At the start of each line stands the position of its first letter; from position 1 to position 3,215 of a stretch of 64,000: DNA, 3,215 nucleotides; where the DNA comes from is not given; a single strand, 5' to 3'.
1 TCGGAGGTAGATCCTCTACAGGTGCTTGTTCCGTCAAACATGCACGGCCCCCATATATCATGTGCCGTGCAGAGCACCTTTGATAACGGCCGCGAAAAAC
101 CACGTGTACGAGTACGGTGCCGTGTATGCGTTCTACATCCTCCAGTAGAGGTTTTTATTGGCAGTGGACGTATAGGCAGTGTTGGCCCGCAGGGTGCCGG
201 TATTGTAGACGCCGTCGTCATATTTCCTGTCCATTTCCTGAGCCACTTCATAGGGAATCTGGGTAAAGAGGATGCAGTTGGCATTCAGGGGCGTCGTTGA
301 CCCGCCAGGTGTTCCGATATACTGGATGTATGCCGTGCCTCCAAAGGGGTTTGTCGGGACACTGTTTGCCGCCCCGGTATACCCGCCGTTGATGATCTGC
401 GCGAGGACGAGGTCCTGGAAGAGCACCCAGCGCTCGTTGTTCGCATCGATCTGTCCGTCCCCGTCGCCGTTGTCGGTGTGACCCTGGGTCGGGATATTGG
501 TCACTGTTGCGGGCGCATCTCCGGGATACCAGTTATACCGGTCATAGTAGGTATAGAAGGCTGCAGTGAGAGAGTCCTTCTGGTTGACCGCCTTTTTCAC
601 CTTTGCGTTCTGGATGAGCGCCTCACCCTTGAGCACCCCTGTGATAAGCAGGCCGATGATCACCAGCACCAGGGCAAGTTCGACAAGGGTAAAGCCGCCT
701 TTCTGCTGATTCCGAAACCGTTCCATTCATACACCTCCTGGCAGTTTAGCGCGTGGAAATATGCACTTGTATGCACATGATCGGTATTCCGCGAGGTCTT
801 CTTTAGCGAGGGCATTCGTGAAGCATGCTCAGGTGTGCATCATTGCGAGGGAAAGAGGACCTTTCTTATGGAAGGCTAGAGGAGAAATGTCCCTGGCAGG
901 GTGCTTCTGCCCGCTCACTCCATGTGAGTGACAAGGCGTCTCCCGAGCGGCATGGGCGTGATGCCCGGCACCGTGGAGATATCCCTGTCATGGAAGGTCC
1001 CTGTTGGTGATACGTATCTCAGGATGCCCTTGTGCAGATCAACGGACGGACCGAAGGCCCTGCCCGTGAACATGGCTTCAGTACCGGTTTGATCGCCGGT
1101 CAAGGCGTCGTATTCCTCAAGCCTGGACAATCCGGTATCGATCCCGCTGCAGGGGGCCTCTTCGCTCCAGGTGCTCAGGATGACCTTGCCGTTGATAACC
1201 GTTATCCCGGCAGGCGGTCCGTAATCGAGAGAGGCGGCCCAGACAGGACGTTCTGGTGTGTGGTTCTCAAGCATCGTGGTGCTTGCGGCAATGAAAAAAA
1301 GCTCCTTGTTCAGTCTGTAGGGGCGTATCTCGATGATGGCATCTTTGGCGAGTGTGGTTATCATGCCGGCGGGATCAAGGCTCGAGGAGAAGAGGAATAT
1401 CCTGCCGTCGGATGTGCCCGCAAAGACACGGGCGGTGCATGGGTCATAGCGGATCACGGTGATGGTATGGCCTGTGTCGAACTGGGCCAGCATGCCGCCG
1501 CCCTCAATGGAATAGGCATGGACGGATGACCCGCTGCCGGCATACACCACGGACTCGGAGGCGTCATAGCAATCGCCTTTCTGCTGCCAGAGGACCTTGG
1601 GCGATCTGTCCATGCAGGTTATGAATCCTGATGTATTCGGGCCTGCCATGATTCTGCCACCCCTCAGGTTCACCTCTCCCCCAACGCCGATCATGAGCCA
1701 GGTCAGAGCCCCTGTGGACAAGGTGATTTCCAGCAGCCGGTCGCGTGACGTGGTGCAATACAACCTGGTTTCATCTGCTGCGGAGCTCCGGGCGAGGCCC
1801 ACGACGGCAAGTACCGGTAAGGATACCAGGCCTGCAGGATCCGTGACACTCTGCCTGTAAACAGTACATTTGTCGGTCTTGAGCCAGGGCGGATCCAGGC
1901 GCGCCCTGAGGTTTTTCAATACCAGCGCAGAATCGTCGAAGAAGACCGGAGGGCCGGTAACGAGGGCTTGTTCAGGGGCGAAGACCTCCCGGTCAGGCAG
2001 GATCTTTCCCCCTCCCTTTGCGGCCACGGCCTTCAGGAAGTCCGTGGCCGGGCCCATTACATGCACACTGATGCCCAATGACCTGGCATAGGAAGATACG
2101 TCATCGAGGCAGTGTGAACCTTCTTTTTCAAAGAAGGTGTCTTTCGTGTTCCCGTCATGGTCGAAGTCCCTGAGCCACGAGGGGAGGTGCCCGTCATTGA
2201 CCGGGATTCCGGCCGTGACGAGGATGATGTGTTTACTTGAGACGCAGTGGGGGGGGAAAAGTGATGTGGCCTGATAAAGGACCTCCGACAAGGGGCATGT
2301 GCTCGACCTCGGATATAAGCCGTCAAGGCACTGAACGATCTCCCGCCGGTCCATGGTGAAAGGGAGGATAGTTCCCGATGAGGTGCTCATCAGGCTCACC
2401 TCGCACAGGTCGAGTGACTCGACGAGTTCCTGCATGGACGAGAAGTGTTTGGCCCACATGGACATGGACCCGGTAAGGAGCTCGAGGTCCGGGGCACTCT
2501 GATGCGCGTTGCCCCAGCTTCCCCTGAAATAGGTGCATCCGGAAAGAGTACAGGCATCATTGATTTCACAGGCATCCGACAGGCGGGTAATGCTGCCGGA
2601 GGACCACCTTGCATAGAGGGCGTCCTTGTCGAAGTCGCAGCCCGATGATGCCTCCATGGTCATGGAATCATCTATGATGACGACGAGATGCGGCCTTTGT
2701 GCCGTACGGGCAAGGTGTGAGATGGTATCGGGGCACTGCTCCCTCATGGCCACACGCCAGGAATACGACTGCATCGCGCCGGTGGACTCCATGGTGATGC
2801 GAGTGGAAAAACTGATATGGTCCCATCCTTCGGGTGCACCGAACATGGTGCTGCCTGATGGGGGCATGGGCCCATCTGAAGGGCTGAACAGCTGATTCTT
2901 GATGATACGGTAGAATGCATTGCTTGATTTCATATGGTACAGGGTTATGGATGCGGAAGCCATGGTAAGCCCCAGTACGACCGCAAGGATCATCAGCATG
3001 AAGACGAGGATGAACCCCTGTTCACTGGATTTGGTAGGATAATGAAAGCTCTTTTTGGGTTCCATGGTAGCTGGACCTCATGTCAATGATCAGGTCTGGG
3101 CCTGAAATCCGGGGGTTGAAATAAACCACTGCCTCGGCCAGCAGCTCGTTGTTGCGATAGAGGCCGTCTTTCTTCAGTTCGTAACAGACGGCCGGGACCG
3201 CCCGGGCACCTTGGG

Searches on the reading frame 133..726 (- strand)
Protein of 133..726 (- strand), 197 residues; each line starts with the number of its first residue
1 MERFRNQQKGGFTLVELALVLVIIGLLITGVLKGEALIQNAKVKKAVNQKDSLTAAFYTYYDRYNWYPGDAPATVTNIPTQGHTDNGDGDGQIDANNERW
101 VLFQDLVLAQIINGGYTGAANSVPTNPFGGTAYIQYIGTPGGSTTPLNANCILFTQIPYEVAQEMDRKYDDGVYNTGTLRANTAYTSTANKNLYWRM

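Call 50: find_encoding_contigs(protein=window:133-726:-, flank=10000, max_places=4)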
Protein window:133-726:- (197 aa): no gene with exactly this product is on record in the collection.

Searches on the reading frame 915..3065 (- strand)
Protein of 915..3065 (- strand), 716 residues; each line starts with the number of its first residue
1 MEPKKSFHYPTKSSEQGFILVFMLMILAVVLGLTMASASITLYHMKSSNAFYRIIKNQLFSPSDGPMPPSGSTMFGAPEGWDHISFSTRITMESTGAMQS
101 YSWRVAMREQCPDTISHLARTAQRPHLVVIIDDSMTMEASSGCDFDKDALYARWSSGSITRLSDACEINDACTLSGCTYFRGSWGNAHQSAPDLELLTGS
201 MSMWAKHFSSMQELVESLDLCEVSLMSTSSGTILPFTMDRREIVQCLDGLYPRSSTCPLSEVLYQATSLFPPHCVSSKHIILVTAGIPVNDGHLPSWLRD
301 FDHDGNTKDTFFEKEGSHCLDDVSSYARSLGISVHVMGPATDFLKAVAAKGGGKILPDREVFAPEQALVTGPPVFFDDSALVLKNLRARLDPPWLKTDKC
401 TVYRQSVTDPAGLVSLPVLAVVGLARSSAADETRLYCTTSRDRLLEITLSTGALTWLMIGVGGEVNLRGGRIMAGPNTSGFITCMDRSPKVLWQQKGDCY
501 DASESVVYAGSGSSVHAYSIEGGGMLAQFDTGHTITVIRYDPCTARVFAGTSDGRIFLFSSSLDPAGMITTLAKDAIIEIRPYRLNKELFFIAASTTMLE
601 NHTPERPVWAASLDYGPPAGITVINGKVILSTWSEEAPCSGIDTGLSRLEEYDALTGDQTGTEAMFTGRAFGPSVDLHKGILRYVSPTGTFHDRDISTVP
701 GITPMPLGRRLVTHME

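Call 46: find_encoding_contigs(protein=window:915-3065:-, flank=10000, max_places=3)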
Protein window:915-3065:- (716 aa): no gene with exactly this product is on record in the collection.
